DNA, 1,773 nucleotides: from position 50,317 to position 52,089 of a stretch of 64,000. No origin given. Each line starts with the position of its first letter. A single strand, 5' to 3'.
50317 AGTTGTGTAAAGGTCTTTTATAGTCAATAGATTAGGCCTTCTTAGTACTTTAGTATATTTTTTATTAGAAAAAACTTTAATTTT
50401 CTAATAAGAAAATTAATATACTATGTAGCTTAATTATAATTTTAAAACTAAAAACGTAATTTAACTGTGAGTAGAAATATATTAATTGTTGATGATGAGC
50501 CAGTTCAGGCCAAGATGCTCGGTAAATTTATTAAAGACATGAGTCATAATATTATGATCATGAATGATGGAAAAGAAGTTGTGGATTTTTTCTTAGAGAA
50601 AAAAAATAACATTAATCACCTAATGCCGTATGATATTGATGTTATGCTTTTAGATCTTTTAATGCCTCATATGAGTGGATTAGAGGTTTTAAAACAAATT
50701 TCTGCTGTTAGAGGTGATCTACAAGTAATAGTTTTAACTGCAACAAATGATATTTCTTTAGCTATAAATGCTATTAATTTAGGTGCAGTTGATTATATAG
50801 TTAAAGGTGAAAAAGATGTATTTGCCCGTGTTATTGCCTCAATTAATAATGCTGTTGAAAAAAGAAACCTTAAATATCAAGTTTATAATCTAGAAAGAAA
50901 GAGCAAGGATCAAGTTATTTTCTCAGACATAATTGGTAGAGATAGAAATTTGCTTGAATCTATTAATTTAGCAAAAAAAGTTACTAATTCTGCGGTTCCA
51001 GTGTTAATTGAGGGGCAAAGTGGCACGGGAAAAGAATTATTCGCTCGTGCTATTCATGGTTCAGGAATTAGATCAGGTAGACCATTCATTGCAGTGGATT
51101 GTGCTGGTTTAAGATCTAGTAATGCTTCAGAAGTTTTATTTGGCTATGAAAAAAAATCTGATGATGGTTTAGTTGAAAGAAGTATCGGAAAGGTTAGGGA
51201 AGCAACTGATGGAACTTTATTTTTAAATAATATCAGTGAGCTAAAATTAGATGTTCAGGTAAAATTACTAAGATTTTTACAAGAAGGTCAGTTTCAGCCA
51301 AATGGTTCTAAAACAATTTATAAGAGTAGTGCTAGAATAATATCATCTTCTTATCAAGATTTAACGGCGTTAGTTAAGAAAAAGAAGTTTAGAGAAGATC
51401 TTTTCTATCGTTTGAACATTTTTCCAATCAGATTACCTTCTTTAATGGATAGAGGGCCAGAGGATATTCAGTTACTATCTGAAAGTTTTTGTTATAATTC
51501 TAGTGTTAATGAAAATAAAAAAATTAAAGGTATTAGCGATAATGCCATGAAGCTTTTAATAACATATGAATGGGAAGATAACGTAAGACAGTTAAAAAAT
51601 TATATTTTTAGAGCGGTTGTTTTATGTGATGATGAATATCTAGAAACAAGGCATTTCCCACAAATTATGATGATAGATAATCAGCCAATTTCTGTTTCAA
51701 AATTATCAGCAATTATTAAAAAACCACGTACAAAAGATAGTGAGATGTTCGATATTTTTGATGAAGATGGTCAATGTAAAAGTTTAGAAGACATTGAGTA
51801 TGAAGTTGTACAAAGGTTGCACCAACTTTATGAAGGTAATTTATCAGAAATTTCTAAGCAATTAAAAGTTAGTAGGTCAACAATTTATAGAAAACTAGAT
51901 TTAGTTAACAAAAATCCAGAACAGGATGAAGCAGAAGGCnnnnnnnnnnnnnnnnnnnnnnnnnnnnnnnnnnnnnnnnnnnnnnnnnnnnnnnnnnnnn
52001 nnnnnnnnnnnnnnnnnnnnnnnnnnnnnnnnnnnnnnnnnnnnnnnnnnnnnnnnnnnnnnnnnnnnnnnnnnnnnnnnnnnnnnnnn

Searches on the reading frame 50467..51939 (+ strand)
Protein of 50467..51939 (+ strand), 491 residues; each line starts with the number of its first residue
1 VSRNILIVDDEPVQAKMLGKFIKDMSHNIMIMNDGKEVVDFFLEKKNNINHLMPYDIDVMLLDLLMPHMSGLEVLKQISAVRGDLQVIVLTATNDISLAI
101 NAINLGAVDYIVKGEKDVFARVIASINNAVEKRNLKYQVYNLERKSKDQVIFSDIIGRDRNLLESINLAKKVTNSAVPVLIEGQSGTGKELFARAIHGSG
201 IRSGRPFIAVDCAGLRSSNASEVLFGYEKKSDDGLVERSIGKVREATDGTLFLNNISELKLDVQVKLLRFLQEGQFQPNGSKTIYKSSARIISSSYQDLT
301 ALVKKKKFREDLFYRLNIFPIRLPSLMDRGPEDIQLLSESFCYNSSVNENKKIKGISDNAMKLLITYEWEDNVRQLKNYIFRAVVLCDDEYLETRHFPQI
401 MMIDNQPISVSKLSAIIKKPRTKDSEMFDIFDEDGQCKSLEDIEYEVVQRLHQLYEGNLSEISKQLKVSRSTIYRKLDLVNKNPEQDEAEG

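Call 78: search_protein_families(library=pfam, proteins=[window:50467-51939:+], max_evalue=0.000001)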
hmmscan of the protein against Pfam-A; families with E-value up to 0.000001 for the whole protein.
window:50467-51939:+ (491 aa): 4 families
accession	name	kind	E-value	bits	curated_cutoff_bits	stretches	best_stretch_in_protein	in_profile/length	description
PF00158.32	Sigma54_activat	-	1.3e-48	165.3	20.2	1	155-321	1-167/168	Sigma-54 interaction domain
PF00072.30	Response_reg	-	3.8e-21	75.8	30.2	1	5-114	1-100/111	Response regulator receiver domain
PF25601.1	AAA_lid_14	-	5.5e-19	68.2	27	1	332-402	5-75/87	AAA+ ATPase lid domain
PF14532.12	Sigma54_activ_2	-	6.6e-17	62.5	25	1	170-326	15-138/138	Sigma-54 interaction domain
